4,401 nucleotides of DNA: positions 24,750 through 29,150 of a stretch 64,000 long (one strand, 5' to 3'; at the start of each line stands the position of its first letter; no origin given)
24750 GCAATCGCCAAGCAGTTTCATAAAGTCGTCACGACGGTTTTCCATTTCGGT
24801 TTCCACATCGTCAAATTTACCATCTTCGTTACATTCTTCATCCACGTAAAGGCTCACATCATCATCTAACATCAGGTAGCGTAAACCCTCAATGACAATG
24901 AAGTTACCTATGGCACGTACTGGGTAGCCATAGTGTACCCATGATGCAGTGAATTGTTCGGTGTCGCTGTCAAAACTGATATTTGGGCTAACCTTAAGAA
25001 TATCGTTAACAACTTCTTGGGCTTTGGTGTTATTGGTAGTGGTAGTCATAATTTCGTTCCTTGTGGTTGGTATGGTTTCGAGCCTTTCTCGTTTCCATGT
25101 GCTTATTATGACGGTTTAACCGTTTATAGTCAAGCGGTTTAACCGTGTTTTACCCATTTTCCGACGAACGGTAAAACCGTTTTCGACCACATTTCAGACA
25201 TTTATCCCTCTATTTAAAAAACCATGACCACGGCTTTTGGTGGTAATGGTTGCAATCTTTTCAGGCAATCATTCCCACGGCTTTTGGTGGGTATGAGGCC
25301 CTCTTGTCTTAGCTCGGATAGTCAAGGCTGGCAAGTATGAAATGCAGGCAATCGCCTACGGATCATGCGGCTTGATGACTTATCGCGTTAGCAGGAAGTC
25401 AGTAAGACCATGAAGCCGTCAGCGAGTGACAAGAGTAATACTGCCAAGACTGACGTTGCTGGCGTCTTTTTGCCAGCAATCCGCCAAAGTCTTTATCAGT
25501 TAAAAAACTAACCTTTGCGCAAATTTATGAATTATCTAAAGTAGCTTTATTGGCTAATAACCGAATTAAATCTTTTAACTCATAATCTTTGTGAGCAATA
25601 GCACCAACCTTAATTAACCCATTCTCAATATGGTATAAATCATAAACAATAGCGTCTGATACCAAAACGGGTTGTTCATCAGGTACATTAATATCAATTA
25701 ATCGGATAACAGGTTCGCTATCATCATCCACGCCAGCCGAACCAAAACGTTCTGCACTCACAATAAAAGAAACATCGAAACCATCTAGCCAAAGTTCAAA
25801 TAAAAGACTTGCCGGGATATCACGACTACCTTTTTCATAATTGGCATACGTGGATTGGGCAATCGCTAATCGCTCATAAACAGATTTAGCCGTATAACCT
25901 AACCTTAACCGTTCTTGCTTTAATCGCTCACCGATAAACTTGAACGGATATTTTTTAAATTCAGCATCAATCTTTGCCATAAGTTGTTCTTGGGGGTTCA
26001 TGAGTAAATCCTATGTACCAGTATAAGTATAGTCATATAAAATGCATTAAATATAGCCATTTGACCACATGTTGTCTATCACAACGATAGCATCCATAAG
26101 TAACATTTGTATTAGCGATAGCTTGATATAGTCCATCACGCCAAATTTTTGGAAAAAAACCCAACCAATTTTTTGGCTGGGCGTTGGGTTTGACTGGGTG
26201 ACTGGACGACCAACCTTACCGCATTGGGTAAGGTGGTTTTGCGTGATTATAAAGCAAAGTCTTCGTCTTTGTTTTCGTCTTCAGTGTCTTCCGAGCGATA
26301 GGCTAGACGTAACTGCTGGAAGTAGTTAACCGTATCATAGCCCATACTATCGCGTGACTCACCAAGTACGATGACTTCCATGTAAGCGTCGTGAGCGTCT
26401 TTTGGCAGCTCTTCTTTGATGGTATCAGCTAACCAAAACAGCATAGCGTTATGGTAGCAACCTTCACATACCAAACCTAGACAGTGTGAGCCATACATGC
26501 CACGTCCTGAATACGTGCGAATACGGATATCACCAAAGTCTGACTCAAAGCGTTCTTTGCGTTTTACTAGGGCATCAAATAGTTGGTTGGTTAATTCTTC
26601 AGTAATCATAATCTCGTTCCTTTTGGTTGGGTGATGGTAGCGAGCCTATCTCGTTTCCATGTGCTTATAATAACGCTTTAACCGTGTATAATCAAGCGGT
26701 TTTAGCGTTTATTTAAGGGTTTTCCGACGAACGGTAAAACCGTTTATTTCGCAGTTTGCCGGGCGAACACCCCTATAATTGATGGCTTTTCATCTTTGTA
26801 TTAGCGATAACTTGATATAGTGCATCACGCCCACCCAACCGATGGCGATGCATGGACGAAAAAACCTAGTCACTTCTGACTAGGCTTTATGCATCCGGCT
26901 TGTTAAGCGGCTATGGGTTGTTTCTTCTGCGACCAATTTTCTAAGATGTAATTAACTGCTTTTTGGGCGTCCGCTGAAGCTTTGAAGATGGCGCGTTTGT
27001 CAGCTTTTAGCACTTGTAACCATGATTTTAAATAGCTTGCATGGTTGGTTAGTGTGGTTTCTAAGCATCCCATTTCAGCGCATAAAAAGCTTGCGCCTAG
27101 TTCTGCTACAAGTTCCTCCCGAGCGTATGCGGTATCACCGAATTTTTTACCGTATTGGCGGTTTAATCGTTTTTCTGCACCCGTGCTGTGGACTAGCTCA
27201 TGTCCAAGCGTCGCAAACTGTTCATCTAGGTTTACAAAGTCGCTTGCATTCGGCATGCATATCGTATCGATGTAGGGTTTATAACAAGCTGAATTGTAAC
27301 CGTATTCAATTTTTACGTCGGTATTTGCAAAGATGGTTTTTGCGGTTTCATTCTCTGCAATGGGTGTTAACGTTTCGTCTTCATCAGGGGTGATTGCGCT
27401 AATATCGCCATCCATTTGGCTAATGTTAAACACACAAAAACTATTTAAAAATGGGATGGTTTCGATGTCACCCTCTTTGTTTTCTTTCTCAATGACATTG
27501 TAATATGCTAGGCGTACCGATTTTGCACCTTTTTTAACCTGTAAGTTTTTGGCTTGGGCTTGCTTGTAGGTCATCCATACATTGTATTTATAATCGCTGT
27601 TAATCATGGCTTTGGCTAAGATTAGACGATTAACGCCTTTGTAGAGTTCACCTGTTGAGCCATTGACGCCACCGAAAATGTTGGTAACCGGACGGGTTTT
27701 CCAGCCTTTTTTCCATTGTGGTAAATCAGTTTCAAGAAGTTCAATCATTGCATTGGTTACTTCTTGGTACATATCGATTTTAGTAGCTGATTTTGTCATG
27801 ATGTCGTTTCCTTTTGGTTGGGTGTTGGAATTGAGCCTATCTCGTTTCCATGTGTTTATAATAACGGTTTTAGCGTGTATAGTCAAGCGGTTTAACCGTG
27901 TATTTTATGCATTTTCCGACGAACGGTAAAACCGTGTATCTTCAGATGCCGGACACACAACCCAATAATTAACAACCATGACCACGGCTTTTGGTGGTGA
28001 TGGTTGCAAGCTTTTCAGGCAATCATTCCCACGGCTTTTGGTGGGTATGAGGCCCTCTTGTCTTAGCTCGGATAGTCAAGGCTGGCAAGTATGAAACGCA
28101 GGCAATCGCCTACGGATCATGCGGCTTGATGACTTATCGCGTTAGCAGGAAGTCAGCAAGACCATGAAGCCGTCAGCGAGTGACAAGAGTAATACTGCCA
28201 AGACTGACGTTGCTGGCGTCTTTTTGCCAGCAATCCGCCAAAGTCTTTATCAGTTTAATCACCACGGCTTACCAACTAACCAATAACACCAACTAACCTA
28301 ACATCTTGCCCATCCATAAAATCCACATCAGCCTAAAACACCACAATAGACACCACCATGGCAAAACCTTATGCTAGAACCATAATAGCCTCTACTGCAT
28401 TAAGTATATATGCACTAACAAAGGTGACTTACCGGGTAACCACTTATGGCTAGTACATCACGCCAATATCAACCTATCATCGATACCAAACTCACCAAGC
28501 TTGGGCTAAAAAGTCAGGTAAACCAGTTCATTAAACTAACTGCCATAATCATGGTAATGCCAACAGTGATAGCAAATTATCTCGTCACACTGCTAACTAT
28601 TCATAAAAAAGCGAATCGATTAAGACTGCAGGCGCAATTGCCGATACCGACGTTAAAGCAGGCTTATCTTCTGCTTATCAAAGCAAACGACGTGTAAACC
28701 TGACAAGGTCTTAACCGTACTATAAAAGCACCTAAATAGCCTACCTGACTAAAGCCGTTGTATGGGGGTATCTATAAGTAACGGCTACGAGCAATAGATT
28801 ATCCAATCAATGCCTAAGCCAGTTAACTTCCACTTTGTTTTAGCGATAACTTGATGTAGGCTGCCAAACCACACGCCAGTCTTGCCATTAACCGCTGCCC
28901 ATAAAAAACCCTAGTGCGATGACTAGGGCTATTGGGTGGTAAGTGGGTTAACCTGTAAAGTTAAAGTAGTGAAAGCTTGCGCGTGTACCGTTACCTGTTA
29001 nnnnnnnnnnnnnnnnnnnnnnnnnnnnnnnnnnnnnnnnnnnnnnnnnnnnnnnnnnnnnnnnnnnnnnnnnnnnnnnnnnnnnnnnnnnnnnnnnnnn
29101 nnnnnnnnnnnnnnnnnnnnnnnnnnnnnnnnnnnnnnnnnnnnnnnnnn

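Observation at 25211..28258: Two near-identical copies of a 290-bp GC-rich non-coding element inside the array (after the XRE gene and after ardC)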

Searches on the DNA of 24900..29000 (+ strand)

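Call 5: search_rna_families(source=window, start=24900, end=29000, threshold=evalue, max_evalue=10, show_alignments=3)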
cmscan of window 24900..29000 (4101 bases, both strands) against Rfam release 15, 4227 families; matches with E-value up to 10: 7.
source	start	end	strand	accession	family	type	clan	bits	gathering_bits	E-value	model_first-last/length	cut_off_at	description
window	27394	27464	+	RF02059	STnc50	Gene; sRNA;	-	21.5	55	3.1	1-84/84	no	Salmonella enterica sRNA STnc40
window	27609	27631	+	RF01113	BMV3_UPD-PK3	Cis-reg;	-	21.1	36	8.7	1-23/23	no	Pseudoknot of upstream pseudoknot domain (UPD) of the 3'UTR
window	28184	28246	+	RF02419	Spd-sr37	Gene; sRNA;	-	19.5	45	6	1-67/67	no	Streptococcus sRNA Spd-sr37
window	25430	25492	+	RF02419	Spd-sr37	Gene; sRNA;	-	19.5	45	6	1-67/67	no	Streptococcus sRNA Spd-sr37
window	25408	25455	+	RF01143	sR16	Gene; snRNA; snoRNA; CD-box;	-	16.5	70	9.4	1-53/53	no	Small nucleolar RNA sR16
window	28162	28209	+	RF01143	sR16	Gene; snRNA; snoRNA; CD-box;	-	16.5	70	9.4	1-53/53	no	Small nucleolar RNA sR16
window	26778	26823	+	RF02475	GlsR6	Gene; snRNA; snoRNA; CD-box;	-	13.8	75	9.6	1-59/59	no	Small nucleolar RNA GlsR6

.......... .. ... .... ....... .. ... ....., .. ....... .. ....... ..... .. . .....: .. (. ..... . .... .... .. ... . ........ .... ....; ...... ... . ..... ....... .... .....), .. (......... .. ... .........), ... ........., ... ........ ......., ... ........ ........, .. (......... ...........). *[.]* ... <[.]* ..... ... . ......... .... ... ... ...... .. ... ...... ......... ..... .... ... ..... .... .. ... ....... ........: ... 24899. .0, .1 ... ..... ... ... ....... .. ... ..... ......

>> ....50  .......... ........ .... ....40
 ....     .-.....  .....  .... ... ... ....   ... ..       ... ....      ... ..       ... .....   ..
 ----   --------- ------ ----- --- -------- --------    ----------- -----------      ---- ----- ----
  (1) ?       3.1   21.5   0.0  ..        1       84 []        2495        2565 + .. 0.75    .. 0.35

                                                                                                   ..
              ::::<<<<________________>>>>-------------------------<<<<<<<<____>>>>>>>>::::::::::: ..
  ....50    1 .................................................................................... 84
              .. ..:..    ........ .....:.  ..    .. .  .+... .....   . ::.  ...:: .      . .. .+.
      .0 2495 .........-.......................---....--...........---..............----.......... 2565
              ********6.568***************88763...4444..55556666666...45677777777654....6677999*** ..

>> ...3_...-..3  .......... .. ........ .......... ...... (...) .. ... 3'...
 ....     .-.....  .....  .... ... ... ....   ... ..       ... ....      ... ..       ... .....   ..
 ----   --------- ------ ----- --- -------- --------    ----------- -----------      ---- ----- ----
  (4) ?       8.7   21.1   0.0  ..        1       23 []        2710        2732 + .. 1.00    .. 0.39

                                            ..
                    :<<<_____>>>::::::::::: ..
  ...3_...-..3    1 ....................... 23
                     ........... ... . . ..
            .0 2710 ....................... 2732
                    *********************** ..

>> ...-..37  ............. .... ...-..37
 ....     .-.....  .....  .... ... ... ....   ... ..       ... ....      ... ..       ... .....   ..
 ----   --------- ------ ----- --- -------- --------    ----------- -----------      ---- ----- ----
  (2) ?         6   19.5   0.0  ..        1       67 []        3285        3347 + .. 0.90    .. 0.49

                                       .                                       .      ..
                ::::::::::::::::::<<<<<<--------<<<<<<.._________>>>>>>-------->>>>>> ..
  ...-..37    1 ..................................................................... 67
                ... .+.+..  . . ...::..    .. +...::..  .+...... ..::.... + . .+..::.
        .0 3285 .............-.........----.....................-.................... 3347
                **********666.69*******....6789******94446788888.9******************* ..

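Call 6: search_dna_similar(query=window:27960-28270:+, collection=plasmids, mode=distant, max_rows=40)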
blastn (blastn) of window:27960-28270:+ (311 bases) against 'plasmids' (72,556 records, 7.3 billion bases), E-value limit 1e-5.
Records with a match: 1; places in all: 2; records where one place covers at least 80% of the query: 1.
Best place of each record, by identity: 95-99% 1.
By first word of the organism name: Moraxella 1.
By predicted mobility (MOB-suite, as given by PLSDB): non-mobilizable 1.
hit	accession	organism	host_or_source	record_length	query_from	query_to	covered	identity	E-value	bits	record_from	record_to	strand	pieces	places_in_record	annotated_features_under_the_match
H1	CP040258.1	Moraxella osloensis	mycoplasma culture contaminant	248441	12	299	93%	99.0%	3e-140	505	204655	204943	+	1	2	none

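Call 7: get_annotated_region(hit=H1, flank=9000)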
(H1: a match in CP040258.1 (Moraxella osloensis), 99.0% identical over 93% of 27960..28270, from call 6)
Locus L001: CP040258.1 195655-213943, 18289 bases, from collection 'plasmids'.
description: Moraxella osloensis strain MOXF1 plasmid pMOXF1, complete sequence
organism: Moraxella osloensis (NCBI taxid 34062)
taxonomy: Bacteria; Pseudomonadota; Gammaproteobacteria; Moraxellales; Moraxellaceae; Moraxella; Moraxella osloensis
host: -; source: mycoplasma culture contaminant; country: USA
typing (MOB-suite, as given by PLSDB): non-mobilizable
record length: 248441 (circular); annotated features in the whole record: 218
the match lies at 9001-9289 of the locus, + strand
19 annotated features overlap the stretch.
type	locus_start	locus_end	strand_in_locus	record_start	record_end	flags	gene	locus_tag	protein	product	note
CDS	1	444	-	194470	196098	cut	-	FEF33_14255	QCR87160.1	hypothetical protein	-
CDS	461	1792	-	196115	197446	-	-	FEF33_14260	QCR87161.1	hypothetical protein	-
CDS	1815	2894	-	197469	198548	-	-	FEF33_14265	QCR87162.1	ParM/StbA family protein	-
CDS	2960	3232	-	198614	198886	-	-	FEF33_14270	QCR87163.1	hypothetical protein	-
CDS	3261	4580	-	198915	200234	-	-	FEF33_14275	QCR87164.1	hypothetical protein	-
CDS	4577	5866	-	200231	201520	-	-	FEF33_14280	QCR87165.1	hypothetical protein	-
CDS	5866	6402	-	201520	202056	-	-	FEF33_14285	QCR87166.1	hypothetical protein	-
CDS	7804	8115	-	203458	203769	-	-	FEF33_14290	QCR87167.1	hypothetical protein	-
CDS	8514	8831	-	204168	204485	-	-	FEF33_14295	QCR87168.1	hypothetical protein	-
CDS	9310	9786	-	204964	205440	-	-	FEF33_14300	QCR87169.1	helix-turn-helix transcriptional regulator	-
CDS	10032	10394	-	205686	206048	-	-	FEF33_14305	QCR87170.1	hypothetical protein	-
CDS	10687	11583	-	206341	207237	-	-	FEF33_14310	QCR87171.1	DUF1738 domain-containing protein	-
CDS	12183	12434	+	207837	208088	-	-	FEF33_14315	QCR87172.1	hypothetical protein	-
CDS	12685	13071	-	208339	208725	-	-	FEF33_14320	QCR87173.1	hypothetical protein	-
CDS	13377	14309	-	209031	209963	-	-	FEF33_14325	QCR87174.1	hypothetical protein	-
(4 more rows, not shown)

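Call 17: search_dna_similar(query=window:27960-28270:+, collection=phages, mode=distant, max_evalue=0.01)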
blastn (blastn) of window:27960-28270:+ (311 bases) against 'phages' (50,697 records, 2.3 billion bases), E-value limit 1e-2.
No match.

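Call 32: search_dna_similar(query=window:25100-25620:+, collection=plasmids, mode=distant, max_rows=10)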
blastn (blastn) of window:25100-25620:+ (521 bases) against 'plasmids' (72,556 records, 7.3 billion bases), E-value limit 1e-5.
Records with a match: 1; places in all: 30; records where one place covers at least 80% of the query: 1.
Best place of each record, by identity: 95-99% 1.
By first word of the organism name: Moraxella 1.
By predicted mobility (MOB-suite, as given by PLSDB): non-mobilizable 1.
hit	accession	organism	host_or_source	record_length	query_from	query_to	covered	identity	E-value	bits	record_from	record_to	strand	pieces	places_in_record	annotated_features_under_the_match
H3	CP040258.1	Moraxella osloensis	mycoplasma culture contaminant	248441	1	521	100%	95.5%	0e+0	918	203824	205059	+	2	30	hypothetical protein | helix-turn-helix transcriptional regulator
